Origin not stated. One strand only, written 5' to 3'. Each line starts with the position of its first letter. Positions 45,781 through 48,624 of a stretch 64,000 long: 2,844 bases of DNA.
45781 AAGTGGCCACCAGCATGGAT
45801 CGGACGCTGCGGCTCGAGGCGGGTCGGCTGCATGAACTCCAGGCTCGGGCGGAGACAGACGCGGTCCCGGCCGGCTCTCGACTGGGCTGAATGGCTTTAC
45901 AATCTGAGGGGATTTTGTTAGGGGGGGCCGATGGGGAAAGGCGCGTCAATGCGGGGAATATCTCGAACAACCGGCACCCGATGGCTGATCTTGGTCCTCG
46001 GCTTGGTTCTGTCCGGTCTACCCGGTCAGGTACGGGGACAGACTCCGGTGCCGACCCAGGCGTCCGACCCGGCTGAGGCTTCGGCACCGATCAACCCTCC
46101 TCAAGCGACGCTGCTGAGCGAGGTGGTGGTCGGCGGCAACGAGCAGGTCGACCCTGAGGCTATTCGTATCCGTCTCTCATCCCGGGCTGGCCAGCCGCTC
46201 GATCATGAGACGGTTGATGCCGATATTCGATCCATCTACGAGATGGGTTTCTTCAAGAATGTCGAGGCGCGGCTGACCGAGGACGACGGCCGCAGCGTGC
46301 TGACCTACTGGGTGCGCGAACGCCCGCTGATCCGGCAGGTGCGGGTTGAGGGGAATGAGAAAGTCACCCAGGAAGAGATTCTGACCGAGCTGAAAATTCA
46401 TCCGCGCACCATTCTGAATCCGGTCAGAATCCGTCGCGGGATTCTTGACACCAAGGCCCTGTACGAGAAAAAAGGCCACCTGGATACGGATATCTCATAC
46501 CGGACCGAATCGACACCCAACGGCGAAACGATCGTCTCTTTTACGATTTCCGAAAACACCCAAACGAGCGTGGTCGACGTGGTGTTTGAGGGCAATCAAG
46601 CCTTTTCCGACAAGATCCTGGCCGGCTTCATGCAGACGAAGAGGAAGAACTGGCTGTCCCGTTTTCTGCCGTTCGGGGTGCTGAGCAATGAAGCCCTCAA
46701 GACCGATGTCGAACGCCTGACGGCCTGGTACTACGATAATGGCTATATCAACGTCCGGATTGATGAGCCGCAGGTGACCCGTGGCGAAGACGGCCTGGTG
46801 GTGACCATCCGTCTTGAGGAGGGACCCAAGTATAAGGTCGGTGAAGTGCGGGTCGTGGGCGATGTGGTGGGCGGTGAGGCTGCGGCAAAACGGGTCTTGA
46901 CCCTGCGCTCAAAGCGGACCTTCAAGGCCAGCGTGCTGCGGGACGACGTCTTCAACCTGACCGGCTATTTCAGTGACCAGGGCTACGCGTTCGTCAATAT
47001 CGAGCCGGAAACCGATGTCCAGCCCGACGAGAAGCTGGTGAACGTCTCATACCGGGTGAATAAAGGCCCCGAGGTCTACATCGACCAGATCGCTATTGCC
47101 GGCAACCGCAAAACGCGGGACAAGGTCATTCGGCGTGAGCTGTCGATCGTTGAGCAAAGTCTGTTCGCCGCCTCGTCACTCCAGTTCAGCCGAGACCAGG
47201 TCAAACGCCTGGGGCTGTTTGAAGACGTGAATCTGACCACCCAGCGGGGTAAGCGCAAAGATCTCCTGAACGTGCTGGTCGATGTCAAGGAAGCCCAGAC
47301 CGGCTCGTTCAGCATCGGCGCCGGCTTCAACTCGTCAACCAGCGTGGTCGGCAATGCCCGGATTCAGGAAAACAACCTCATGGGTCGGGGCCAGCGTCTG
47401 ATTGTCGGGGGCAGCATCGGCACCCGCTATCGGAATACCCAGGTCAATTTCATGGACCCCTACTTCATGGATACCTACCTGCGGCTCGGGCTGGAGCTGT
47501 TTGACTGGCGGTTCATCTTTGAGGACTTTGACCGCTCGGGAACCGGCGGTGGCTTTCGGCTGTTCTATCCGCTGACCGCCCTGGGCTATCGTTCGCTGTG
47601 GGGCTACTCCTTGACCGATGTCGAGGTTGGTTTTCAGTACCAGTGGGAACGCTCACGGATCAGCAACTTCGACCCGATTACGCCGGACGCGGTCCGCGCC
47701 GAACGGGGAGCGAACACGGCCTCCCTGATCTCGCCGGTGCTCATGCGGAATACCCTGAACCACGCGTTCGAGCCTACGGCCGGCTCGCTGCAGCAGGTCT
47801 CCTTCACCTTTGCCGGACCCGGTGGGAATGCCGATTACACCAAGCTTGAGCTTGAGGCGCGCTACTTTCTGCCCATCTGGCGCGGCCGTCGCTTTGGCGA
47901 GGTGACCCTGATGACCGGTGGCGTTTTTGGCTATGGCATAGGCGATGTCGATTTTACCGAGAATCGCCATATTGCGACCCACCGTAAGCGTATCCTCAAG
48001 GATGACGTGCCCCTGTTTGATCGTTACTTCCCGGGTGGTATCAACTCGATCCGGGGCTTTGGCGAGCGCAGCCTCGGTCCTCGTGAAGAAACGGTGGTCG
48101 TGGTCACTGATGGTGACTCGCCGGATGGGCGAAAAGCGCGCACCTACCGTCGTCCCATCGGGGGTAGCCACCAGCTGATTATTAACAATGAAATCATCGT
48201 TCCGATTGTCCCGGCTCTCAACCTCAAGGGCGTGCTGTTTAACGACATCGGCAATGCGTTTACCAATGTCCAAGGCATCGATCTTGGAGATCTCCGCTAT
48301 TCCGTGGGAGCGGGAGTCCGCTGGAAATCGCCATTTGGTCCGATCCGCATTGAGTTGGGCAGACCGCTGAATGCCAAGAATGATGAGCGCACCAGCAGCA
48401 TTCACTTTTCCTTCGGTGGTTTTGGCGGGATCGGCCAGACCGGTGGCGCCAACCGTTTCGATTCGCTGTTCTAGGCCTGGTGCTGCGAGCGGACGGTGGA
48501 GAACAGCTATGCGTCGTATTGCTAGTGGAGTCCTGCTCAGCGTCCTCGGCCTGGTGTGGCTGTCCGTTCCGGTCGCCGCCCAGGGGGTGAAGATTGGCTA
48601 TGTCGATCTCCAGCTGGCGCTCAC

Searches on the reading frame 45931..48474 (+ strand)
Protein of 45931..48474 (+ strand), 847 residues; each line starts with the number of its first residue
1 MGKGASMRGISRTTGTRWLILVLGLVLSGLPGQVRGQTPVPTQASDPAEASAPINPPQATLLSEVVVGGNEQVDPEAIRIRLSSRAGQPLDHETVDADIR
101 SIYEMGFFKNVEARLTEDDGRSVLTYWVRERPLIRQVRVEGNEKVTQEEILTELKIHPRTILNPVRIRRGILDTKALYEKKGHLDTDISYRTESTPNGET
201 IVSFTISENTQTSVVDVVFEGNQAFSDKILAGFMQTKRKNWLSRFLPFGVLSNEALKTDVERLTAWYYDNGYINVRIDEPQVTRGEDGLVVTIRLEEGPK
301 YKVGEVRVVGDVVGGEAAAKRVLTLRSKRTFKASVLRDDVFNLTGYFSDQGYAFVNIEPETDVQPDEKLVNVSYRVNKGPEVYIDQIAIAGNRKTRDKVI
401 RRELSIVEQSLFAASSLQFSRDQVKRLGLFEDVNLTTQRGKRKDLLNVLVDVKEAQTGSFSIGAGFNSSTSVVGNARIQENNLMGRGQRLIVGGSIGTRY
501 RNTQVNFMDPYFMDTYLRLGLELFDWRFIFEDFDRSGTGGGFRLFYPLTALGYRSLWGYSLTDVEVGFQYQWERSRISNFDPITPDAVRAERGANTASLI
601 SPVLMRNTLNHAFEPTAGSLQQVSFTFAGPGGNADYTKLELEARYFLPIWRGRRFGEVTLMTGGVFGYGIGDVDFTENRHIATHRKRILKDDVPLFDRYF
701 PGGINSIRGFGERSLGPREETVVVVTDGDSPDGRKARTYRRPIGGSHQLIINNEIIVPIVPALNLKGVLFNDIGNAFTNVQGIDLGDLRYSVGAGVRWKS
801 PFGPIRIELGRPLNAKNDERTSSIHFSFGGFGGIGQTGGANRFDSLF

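Call 17: search_protein_families(library=pfam, proteins=[window:45931-48474:+], max_evalue=0.001)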
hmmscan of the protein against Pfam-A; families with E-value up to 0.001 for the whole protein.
window:45931-48474:+ (847 aa): 3 families
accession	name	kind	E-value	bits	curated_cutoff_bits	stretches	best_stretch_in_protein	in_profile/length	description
PF01103.29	Omp85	-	8.5e-54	183.7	24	1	482-829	1-322/325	Omp85 superfamily domain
PF07244.20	POTRA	-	2.6e-49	166.3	21.3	5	214-298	3-79/79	Surface antigen variable number repeat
PF08478.15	POTRA_1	-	1.8e-08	35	23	0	134-160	3-29/69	POTRA domain, FtsQ-type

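Call 18: search_protein_families(library=padloc, proteins=[window:45931-48474:+], max_evalue=0.001)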
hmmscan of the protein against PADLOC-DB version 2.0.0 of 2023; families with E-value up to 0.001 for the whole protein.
window:45931-48474:+ (847 aa): 0 families
